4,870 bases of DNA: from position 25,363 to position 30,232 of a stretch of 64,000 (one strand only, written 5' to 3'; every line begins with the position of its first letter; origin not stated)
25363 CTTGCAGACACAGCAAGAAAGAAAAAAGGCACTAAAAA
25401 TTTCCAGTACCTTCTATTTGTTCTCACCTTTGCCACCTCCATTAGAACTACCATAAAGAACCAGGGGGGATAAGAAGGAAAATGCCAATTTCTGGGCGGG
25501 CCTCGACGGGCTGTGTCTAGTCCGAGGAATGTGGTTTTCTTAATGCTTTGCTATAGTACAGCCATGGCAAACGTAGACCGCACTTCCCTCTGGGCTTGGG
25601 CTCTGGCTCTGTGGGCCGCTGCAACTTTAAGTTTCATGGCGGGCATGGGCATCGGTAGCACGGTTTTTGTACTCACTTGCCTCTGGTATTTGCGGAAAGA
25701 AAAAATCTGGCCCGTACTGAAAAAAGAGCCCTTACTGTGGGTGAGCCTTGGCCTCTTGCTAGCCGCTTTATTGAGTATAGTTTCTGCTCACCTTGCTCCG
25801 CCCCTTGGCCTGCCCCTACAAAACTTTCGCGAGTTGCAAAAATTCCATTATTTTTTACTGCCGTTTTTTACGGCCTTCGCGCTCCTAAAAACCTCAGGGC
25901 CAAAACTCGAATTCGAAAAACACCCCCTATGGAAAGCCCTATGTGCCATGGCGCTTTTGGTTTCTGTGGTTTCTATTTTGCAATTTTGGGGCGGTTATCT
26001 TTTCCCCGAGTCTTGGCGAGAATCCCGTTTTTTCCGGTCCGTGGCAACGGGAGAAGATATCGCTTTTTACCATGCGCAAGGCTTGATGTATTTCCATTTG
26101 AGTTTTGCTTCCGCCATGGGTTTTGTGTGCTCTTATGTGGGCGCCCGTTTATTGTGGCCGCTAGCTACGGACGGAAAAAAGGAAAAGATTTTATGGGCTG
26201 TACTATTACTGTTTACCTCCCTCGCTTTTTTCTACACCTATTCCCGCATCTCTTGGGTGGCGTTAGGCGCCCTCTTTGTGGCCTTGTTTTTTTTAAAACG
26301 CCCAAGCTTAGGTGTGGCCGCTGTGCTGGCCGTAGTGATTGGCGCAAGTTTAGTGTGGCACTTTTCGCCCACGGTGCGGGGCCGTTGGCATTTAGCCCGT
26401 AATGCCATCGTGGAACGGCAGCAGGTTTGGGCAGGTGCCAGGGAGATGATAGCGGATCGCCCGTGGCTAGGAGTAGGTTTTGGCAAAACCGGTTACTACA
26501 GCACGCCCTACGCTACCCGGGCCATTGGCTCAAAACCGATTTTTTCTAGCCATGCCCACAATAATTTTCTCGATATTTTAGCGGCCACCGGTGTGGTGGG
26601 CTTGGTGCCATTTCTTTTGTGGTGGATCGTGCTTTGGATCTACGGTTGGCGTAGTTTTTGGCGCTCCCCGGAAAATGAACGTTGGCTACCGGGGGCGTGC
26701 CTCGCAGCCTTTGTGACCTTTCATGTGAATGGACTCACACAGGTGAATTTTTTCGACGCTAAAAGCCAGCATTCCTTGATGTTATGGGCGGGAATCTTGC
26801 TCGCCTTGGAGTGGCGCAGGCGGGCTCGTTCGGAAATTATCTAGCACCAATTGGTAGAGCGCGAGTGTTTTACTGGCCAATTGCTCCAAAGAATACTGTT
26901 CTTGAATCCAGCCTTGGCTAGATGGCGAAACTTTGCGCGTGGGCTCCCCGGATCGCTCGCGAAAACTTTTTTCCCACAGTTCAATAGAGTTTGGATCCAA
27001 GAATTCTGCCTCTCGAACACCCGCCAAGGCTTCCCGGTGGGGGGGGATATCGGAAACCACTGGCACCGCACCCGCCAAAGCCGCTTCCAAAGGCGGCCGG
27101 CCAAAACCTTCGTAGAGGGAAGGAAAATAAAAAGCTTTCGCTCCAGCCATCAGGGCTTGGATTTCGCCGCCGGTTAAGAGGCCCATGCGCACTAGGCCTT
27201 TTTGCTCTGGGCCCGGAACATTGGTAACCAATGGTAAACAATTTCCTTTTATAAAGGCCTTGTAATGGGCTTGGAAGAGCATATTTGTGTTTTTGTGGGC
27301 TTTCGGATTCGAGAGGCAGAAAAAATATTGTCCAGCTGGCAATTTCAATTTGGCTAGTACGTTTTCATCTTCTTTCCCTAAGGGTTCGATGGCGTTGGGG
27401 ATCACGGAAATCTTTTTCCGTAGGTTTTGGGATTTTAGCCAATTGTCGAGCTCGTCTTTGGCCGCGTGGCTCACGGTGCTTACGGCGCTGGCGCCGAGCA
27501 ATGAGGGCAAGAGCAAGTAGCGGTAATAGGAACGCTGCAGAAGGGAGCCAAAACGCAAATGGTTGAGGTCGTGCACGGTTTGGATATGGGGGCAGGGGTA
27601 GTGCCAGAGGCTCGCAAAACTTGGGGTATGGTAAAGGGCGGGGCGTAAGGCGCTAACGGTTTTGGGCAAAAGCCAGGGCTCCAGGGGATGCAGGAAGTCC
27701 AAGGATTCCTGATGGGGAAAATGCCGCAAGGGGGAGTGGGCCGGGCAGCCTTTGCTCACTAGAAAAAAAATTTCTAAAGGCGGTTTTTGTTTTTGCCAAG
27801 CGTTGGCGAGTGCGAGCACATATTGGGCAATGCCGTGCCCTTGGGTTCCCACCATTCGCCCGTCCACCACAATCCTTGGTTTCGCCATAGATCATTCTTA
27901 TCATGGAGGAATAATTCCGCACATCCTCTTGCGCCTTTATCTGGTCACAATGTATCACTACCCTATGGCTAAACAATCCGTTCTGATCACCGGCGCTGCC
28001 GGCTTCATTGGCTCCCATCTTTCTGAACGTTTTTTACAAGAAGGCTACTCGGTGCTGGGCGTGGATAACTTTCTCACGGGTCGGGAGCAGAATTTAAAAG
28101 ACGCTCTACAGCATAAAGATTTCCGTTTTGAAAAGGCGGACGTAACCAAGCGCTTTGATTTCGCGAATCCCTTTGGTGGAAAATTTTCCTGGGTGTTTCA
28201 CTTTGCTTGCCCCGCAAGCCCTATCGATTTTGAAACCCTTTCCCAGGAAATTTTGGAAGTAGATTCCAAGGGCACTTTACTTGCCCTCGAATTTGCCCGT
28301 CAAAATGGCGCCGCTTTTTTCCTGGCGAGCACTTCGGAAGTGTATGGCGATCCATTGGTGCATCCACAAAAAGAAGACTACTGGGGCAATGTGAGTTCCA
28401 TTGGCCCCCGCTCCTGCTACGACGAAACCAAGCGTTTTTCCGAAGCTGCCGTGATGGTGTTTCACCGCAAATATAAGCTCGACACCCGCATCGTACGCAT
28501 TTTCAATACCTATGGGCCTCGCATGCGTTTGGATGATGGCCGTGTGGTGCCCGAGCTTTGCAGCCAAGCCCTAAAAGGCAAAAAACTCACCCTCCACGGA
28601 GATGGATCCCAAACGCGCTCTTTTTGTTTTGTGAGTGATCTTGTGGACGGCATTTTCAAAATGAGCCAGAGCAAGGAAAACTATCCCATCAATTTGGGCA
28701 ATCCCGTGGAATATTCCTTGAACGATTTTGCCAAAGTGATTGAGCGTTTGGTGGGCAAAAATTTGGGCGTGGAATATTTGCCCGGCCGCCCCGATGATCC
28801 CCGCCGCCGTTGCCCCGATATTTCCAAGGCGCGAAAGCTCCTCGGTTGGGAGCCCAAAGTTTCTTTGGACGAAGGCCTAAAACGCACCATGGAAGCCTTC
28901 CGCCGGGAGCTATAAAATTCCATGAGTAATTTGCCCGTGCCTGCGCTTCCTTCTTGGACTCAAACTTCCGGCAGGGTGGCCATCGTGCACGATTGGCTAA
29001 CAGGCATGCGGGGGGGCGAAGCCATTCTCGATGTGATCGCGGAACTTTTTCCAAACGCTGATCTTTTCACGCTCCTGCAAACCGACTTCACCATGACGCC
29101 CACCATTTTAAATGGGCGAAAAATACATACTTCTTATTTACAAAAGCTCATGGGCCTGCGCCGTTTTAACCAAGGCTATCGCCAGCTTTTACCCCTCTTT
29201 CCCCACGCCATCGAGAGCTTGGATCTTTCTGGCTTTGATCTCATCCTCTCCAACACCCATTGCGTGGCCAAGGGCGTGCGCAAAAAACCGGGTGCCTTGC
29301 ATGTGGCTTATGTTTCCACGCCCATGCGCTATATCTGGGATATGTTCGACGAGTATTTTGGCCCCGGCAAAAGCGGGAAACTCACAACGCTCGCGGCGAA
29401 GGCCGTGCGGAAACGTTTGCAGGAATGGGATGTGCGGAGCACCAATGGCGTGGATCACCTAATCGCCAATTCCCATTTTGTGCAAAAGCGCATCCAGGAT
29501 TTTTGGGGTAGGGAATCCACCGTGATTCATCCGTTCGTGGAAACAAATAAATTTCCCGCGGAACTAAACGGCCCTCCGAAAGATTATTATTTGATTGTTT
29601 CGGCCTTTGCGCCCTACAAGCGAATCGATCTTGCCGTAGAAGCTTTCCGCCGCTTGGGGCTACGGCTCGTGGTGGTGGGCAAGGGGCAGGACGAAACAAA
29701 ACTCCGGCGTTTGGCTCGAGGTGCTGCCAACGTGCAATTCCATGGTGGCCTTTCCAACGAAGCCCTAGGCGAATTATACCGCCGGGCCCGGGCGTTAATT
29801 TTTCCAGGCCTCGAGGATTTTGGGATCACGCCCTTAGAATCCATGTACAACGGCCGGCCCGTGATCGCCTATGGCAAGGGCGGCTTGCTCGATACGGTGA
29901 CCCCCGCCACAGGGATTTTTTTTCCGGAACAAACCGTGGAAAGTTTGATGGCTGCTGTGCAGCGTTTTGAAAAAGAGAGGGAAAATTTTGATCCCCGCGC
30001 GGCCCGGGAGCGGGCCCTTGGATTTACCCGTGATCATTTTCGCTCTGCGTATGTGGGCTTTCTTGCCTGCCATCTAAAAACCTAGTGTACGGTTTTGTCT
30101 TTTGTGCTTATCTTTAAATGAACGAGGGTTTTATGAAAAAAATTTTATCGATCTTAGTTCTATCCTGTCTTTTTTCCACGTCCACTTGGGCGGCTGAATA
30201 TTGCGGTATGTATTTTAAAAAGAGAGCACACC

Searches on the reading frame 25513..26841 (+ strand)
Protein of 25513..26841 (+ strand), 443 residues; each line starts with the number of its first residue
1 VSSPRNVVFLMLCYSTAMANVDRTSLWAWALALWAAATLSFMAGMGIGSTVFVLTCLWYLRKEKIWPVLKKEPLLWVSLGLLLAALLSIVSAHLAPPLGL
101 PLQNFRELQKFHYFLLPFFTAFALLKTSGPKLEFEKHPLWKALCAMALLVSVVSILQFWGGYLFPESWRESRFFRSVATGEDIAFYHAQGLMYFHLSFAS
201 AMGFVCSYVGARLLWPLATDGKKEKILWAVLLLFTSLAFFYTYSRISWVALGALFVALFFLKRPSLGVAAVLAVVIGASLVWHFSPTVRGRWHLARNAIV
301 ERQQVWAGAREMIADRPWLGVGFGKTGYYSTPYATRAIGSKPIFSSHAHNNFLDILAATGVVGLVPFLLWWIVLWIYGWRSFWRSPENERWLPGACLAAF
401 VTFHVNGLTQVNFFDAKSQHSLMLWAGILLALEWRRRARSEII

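Call 74: search_protein_families(library=pfam, proteins=[window:25513-26841:+], max_evalue=0.001)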
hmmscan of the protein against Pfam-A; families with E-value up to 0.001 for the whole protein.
window:25513-26841:+ (443 aa): 1 family
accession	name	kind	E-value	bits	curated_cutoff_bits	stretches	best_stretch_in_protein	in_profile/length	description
PF04932.20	Wzy_C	-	4.7e-20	72.3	31.7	1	231-368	2-149/149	O-Antigen ligase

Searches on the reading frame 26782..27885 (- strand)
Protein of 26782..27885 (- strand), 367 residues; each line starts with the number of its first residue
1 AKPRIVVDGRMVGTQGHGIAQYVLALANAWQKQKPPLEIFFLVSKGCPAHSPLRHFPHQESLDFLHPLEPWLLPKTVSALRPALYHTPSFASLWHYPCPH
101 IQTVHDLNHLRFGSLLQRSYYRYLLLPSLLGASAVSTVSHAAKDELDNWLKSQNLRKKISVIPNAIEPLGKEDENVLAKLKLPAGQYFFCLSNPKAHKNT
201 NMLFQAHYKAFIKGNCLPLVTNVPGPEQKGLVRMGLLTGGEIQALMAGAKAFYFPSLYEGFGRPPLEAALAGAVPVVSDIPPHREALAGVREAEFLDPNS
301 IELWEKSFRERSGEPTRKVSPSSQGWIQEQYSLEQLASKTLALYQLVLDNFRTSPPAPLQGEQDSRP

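Call 95: search_protein_families(library=pfam, proteins=[window:26782-27885:-], max_evalue=0.001)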
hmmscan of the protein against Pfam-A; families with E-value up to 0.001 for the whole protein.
window:26782-27885:- (367 aa): 4 families
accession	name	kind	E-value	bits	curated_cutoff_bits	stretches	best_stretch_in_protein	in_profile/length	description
PF13439.12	Glyco_transf_4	-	7.2e-12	46.1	28.5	1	18-167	3-167/170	Glycosyltransferase Family 4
PF00534.26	Glycos_transf_1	-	6.5e-09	36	26.4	1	240-308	84-152/172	Glycosyl transferases group 1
PF13692.12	Glyco_trans_1_4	-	3.1e-06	27.9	27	1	240-288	68-116/142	Glycosyl transferases group 1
PF13579.12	Glyco_trans_4_4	-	2.4e-05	25.2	29.7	1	18-164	2-157/158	Glycosyl transferase 4-like domain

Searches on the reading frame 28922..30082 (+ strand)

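Call 74: search_protein_families(library=pfam, proteins=[window:28922-30082:+], max_evalue=0.001)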
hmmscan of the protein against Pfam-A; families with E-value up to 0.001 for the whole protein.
window:28922-30082:+ (387 aa): 3 families
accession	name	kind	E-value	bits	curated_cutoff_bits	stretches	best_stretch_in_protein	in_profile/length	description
PF00534.26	Glycos_transf_1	-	5.7e-26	91.5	26.4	1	213-354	8-160/172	Glycosyl transferases group 1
PF13692.12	Glyco_trans_1_4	-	8.6e-19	68.6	27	1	223-348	4-138/142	Glycosyl transferases group 1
PF13439.12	Glyco_transf_4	-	3.5e-06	27.6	28.5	1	81-209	49-169/170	Glycosyltransferase Family 4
